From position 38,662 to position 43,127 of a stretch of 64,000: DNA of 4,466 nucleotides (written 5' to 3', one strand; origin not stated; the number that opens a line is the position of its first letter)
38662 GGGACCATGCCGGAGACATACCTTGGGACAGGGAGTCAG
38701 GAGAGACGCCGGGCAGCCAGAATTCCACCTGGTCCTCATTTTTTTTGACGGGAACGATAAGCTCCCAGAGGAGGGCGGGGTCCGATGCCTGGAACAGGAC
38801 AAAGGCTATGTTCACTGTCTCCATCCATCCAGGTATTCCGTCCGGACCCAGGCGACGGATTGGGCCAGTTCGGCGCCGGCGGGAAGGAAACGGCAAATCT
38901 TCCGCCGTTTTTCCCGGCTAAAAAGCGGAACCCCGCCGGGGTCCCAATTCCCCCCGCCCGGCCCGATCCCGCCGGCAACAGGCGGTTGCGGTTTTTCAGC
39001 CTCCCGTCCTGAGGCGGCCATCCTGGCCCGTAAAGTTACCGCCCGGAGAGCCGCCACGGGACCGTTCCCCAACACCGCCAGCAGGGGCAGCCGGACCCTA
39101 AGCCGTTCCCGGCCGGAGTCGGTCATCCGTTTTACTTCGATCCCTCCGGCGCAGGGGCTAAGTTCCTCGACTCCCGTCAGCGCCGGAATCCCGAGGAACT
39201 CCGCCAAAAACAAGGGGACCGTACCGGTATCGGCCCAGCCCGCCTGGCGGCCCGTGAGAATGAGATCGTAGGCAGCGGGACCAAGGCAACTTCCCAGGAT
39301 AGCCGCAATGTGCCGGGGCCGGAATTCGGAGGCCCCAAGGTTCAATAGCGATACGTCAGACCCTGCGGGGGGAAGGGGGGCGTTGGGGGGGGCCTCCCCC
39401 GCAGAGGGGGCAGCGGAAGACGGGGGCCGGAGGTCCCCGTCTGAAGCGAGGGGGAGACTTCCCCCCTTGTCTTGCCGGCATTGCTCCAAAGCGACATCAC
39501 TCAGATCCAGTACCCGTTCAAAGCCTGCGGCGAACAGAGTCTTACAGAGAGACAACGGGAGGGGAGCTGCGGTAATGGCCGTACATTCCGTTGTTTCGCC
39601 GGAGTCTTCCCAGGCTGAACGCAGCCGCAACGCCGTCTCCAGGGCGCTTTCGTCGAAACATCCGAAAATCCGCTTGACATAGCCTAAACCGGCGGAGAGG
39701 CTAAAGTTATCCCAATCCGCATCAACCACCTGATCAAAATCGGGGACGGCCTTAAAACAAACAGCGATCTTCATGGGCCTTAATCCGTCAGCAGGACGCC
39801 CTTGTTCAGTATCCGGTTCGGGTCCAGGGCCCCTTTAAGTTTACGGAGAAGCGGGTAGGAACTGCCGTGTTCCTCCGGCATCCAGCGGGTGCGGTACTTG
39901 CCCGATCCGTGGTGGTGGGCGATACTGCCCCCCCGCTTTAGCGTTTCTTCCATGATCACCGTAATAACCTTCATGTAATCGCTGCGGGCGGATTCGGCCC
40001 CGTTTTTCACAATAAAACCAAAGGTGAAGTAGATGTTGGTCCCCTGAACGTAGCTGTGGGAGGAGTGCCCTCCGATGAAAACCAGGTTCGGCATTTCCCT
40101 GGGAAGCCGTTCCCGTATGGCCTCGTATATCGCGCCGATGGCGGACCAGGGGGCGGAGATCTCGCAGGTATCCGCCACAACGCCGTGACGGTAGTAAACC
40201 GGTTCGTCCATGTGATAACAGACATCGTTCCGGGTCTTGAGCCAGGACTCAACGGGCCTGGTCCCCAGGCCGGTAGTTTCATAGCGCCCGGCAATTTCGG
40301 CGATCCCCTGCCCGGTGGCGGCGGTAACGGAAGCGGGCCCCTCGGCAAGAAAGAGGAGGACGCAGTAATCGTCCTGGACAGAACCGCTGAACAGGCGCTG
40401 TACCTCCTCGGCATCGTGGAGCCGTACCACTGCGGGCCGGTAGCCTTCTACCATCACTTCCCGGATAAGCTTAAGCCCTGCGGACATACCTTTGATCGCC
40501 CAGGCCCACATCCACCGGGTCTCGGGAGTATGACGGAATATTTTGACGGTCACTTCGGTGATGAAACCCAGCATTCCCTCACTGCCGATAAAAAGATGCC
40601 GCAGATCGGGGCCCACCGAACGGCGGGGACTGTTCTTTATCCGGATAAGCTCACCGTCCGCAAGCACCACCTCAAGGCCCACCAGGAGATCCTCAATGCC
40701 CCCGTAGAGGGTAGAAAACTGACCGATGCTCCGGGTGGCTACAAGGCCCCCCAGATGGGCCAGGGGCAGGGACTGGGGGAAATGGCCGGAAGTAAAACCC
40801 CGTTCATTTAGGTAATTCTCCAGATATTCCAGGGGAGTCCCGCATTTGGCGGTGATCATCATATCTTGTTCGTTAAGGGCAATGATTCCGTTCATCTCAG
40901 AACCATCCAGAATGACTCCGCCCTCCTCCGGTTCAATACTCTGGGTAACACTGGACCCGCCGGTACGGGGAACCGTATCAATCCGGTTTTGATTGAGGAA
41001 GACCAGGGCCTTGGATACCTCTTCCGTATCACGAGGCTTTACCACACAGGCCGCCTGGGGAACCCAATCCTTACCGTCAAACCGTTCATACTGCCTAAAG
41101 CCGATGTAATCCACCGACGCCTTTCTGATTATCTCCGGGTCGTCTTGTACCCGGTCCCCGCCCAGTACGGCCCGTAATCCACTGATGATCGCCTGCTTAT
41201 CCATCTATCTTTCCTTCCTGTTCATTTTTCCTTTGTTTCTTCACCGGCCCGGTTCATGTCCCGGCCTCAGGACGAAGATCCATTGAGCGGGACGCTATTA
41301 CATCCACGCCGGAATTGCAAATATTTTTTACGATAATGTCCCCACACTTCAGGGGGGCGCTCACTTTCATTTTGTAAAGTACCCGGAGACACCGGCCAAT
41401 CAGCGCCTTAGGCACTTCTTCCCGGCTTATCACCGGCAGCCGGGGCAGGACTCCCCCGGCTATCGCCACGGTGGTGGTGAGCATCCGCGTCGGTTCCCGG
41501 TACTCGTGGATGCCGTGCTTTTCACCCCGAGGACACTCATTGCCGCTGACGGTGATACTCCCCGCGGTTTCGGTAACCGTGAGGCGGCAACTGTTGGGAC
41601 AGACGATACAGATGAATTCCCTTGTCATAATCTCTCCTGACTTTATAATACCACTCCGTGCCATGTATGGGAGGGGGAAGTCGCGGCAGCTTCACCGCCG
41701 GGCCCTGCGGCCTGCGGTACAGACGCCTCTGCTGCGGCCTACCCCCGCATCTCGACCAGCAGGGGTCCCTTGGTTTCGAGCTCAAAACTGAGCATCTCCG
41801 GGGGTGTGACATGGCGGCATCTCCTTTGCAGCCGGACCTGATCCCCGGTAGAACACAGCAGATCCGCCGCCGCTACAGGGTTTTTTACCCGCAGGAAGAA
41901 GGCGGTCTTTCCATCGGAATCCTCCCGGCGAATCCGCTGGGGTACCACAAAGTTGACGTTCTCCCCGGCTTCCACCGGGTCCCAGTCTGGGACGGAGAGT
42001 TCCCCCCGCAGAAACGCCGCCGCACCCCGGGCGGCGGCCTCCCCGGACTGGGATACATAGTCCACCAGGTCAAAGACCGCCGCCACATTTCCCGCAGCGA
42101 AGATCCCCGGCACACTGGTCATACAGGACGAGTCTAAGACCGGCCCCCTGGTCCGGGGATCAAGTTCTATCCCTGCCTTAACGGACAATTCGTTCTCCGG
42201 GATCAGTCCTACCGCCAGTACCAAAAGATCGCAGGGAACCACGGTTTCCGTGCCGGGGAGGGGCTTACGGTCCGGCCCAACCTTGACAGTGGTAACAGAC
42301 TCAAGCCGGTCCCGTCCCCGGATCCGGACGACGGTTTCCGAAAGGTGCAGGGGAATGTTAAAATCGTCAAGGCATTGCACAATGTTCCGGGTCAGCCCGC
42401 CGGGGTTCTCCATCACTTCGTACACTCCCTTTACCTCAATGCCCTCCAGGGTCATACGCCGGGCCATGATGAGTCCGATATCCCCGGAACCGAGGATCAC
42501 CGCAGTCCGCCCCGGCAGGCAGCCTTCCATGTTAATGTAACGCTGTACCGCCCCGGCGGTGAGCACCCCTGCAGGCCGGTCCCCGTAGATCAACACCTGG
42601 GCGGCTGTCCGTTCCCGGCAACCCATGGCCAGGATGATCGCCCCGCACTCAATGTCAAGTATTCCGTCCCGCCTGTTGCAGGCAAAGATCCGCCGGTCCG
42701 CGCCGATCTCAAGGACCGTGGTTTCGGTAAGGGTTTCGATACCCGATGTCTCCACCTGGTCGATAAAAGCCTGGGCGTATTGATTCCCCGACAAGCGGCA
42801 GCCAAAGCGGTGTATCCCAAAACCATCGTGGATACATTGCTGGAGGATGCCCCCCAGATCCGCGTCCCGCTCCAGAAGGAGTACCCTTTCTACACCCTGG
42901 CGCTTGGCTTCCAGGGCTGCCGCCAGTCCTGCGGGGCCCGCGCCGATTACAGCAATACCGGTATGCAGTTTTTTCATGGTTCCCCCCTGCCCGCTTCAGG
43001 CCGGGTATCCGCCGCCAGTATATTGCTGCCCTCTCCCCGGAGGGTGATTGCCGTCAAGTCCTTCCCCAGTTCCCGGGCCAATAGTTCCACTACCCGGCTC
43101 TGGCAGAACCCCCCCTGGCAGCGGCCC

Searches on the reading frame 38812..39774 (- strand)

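Call 4: search_protein_families(library=pfam, proteins=[window:38812-39774:-])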
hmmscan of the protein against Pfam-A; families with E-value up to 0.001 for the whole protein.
window:38812-39774:- (320 aa): 1 family
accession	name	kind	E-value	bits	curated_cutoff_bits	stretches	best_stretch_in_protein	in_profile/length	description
PF01012.27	ETF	-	2.2e-09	37.8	26.7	1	151-261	72-175/181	Electron transfer flavoprotein domain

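Call 5: search_protein_families(library=ncbifam, proteins=[window:38812-39774:-])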
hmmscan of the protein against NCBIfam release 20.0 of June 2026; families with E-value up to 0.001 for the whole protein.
window:38812-39774:- (320 aa): 6 families
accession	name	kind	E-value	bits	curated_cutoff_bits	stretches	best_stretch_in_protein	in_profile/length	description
NF040731.1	flavo_sub_EftB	exception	5.7e-12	45.5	445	1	167-232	109-174/260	electron transfer flavoprotein subunit beta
NF042971.1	AcrlCoAredClosAcrB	equivalog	5.1e-09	35.5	475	1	162-233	106-177/266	acryloyl-CoA reductase electron transfer subunit gamma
TIGR04503.1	mft_etfB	hypoth_equivalog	1e-07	31.6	200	1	41-256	34-207/290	mycofactocin-associated electron transfer flavoprotein beta subunit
NF002888.0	PRK03359.1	subfamily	1.2e-07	31.4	219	1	152-232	96-177/256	putative electron transfer flavoprotein FixA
NF051844.1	ETFlavBetaProt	equivalog_domain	2.5e-06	27.2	350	1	159-241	77-162/254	electron transfer flavoprotein subunit beta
NF008998.0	PRK12342.1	equivalog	0.00037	19.9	338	0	153-255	94-195/254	electron transfer flavoprotein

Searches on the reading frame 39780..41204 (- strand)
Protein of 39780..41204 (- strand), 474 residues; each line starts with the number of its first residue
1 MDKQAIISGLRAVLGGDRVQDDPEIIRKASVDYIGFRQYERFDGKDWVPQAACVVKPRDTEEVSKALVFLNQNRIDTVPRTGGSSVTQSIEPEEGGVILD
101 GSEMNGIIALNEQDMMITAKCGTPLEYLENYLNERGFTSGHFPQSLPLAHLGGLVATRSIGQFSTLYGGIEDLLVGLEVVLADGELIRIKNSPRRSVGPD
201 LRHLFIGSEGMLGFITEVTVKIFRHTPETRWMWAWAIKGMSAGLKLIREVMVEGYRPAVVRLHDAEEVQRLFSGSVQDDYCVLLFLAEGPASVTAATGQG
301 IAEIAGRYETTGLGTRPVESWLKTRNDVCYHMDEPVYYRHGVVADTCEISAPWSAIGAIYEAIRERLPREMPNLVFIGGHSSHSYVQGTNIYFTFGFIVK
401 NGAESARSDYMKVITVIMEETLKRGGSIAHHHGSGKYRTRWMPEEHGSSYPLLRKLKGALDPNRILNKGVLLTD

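Call 4: search_protein_families(library=pfam, proteins=[window:39780-41204:-])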
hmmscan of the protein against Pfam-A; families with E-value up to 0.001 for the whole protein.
window:39780-41204:- (474 aa): 2 families
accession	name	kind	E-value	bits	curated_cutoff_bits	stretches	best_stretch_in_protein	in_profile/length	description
PF01565.28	FAD_binding_4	-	1.1e-35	122.8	26.4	1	52-189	2-138/139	FAD binding domain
PF02913.24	FAD-oxidase_C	-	1.2e-26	94.4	21.2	1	227-469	2-246/248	FAD linked oxidases, C-terminal domain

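Call 5: search_protein_families(library=ncbifam, proteins=[window:39780-41204:-])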
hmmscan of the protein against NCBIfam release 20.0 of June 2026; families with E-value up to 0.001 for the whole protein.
window:39780-41204:- (474 aa): 8 families
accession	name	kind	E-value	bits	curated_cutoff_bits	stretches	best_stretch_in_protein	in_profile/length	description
TIGR00387.1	glcD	equivalog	1.5e-44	152.5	567.9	1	54-469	1-412/413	glycolate oxidase subunit GlcD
NF008408.0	PRK11230.1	equivalog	1.1e-20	73.6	897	1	51-264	56-268/499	glycolate oxidase subunit GlcD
NF008439.0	PRK11282.1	equivalog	4.8e-20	71.7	284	1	92-235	38-182/358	glycolate oxidase subunit GlcE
NF049975.1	2HglutDHaseYdiJ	equivalog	1.9e-19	69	1350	1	48-191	51-194/1018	D-2-hydroxyglutarate dehydrogenase YdiJ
TIGR01679.1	bact_FAD_ox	subfamily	2.6e-07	29.9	292.25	1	51-237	12-187/419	FAD-linked oxidoreductase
NF053785.1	DcplphribOxDprE1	equivalog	9.4e-07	28.4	500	1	49-224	13-182/449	decaprenylphosphoryl-beta-D-ribose oxidase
TIGR01678.1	FAD_lactone_ox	subfamily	0.00022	20.3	396.8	1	54-222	18-178/438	sugar 1,4-lactone oxidase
NF010480.0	PRK13905.1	equivalog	0.00095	18.1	259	0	50-191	33-166/303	UDP-N-acetylmuramate dehydrogenase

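Call 42: search_solved_structures(query=window:39780-41204:-, max_evalue=1e-20)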
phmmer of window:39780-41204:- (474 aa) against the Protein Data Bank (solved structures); distinct sequences matched with E-value up to 1e-20: 7.
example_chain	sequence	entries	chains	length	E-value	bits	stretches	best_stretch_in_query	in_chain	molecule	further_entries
4bby_A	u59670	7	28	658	4.9e-47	163.8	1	61-269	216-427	ALKYLDIHYDROXYACETONEPHOSPHATE SYNTHASE, PEROXISOMAL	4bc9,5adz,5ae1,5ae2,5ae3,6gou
4bca_A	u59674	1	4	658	1.7e-46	162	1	61-269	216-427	ALKYLDIHYDROXYACETONEPHOSPHATE SYNTHASE, PEROXISOMAL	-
4bc7_A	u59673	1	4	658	2.3e-46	161.6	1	61-269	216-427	ALKYLDIHYDROXYACETONEPHOSPHATE SYNTHASE, PEROXISOMAL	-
2uuu_A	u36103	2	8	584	3.3e-43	151.2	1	53-273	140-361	ALKYLDIHYDROXYACETONEPHOSPHATE SYNTHASE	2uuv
9qgz_A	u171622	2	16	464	1.5e-28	102.9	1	11-470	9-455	Glycolate oxidase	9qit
3pm9_A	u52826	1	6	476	2.1e-25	92.5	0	51-225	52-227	Putative oxidoreductase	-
6lpn_A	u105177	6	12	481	5.3e-23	84.6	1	52-220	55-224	D-2-hydroxyglutarate dehydrogenase, mitochondrial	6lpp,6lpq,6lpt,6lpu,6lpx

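Call 67: search_solved_structures(query=window:39780-41204:-, max_evalue=1e-8, show_alignments=2)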
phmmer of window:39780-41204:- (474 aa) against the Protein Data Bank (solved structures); distinct sequences matched with E-value up to 1e-8: 10.
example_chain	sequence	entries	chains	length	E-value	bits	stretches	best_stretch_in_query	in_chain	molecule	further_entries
4bby_A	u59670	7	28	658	4.9e-47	163.8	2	61-269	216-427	ALKYLDIHYDROXYACETONEPHOSPHATE SYNTHASE, PEROXISOMAL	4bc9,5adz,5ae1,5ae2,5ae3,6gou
4bca_A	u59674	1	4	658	1.7e-46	162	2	61-269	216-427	ALKYLDIHYDROXYACETONEPHOSPHATE SYNTHASE, PEROXISOMAL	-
4bc7_A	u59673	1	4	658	2.3e-46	161.6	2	61-269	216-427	ALKYLDIHYDROXYACETONEPHOSPHATE SYNTHASE, PEROXISOMAL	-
2uuu_A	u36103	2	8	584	3.3e-43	151.2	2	53-273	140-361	ALKYLDIHYDROXYACETONEPHOSPHATE SYNTHASE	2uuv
9qgz_A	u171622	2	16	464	1.5e-28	102.9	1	11-470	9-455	Glycolate oxidase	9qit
3pm9_A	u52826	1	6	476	2.1e-25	92.5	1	51-225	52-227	Putative oxidoreductase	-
6lpn_A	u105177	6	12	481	5.3e-23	84.6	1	52-220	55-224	D-2-hydroxyglutarate dehydrogenase, mitochondrial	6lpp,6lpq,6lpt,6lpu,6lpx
8jdc_A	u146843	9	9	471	4.4e-20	74.9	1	52-237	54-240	Probable D-lactate dehydrogenase, mitochondrial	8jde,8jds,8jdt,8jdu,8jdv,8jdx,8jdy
8jdb_A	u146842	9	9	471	4.4e-20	74.9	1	52-237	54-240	Probable D-lactate dehydrogenase, mitochondrial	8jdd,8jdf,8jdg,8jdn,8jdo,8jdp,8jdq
7qh2_C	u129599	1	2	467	1.2e-19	73.5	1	53-224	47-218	Lactate dehydrogenase (NAD(+),ferredoxin) subunit LctD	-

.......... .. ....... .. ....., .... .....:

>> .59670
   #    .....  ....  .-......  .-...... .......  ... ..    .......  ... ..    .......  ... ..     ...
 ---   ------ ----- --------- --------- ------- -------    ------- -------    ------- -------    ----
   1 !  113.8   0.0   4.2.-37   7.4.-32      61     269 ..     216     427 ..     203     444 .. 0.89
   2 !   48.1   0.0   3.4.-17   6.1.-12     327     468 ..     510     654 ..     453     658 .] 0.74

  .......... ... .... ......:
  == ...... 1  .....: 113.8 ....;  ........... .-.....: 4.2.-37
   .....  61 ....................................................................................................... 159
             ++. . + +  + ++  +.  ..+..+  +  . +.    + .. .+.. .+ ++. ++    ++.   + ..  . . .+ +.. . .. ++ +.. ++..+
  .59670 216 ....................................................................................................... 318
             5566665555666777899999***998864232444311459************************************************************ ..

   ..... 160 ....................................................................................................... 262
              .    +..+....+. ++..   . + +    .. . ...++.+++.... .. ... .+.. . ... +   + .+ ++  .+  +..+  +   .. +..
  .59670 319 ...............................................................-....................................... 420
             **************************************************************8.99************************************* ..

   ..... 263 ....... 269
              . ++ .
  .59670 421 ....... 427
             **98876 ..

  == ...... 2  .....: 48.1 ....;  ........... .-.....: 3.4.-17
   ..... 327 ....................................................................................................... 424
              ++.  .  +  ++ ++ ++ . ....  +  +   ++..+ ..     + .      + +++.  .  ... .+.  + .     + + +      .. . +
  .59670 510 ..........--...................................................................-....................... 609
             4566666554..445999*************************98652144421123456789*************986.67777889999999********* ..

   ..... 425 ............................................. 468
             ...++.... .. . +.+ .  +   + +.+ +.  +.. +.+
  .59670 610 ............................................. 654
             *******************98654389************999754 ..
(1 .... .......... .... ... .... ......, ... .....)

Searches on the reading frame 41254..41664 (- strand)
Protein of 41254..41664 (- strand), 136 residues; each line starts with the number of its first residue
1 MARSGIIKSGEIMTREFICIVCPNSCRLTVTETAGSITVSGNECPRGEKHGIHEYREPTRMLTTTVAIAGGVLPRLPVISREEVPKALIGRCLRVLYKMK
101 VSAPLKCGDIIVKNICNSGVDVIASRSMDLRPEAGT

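Call 4: search_protein_families(library=pfam, proteins=[window:41254-41664:-])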
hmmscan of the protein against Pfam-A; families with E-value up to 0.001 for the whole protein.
window:41254-41664:- (136 aa): 1 family
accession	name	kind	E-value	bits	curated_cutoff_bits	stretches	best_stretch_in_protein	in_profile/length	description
PF07892.16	DUF1667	-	1.8e-27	95.6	27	1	45-126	1-82/82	Protein of unknown function (DUF1667)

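Call 5: search_protein_families(library=ncbifam, proteins=[window:41254-41664:-])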
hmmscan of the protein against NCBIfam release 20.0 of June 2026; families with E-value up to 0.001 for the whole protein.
window:41254-41664:- (136 aa): 0 families

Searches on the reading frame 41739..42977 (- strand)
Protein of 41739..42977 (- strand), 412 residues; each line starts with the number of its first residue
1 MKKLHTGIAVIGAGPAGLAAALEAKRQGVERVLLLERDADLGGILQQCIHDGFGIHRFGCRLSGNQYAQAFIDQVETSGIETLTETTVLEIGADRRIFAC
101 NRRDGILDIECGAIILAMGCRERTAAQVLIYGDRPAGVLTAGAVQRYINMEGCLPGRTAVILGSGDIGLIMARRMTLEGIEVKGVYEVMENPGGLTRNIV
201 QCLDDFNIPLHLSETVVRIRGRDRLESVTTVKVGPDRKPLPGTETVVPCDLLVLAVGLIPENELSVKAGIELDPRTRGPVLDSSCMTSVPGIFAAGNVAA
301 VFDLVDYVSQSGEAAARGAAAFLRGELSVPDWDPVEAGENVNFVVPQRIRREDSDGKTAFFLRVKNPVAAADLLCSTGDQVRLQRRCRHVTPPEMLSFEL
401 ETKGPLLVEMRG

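Call 4: search_protein_families(library=pfam, proteins=[window:41739-42977:-])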
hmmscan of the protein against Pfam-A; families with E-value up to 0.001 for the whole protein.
window:41739-42977:- (412 aa): 10 families
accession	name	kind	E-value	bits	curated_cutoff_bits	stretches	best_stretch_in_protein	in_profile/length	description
PF07992.20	Pyr_redox_2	-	4e-30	105.7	26.1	1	8-306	3-285/291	Pyridine nucleotide-disulphide oxidoreductase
PF13450.12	NAD_binding_8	-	1.2e-10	42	21.9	1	10-60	1-49/68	NAD(P)-binding Rossmann-like domain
PF13738.12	Pyr_redox_3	-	4.5e-10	39.7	30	1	10-38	2-30/305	Pyridine nucleotide-disulphide oxidoreductase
PF00890.30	FAD_binding_2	-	6.5e-09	35.9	20.4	1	8-43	2-36/414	FAD binding domain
PF00070.33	Pyr_redox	-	5.1e-08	33.8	22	0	159-230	2-79/82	Pyridine nucleotide-disulphide oxidoreductase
PF01266.30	DAO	-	2.7e-07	30.9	27.9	1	8-42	2-35/353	FAD dependent oxidoreductase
PF12831.13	FAD_oxidored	-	5e-07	29.8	27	1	8-47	2-40/416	FAD dependent oxidoreductase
PF03486.20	HI0933_like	-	5.4e-07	29.7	50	1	8-42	3-36/244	HI0933-like protein Rossmann domain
PF01134.28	GIDA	-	0.00043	19.9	22.1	1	8-38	2-32/391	Glucose inhibited division protein A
PF01494.25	FAD_binding_3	-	0.00068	19.4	22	1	7-39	3-34/349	FAD binding domain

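Call 5: search_protein_families(library=ncbifam, proteins=[window:41739-42977:-])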
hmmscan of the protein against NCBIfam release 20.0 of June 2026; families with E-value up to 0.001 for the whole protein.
window:41739-42977:- (412 aa): 73 families (the best 25 are shown)
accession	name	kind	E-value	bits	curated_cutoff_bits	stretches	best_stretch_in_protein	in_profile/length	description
TIGR01372.1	soxA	subfamily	1.3e-25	89.4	1164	1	4-377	167-533/996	sarcosine oxidase subunit alpha family protein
TIGR01292.1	TRX_reduct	equivalog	1.1e-21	77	343.45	1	8-323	3-294/300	thioredoxin-disulfide reductase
NF009410.0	PRK12771.1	subfamily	9.8e-19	67.3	516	1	8-327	141-449/566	NAD(P)-binding protein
TIGR01317.1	GOGAT_sm_gam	subfamily_domain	6.9e-18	64.7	447.7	2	238-330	392-485/485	glutamate synthase small subunit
NF009409.0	PRK12770.1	subfamily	8.3e-16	58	343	1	235-326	262-353/360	putative glutamate synthase subunit beta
NF042949.2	3PPDioc_HcaD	equivalog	4.3e-14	52.1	450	1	76-301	67-278/386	3-phenylpropionate/cinnamic acid dioxygenase ferredoxin--NAD(+) reductase subunit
NF009454.0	PRK12814.1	equivalog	9.7e-14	50.6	916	1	8-328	196-505/657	putative NADPH-dependent glutamate synthase small subunit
TIGR01316.1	gltA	equivalog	1.9e-13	50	471.75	1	239-318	366-444/449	NADPH-dependent glutamate synthase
TIGR01318.1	gltD_gamma_fam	subfamily_domain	2.9e-13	49.2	482.95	2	5-49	141-184/467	glutamate synthase, small subunit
TIGR03140.1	AhpF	equivalog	2.5e-12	46.1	502.9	1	6-302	213-490/515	alkyl hydroperoxide reductase subunit F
NF041682.1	ant_diox_AndAa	equivalog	3e-12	45.9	650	1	77-303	71-283/406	anthranilate 1,2-dioxygenase system ferredoxin--NAD(+) reductase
TIGR04018.1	Bthiol_YpdA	hypoth_equivalog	4.3e-12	45.5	339.9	2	241-303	230-293/316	YpdA family putative bacillithiol disulfide reductase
NF005560.0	PRK07233.1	equivalog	8.6e-12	44.6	252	1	8-58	3-52/435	hypothetical protein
TIGR01350.1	lipoamide_DH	equivalog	1.9e-11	43.4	408.8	1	109-320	130-330/461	dihydrolipoyl dehydrogenase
NF004939.0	PRK06292.1-1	equivalog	3.9e-11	42.3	435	1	108-322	132-336/476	dihydrolipoyl dehydrogenase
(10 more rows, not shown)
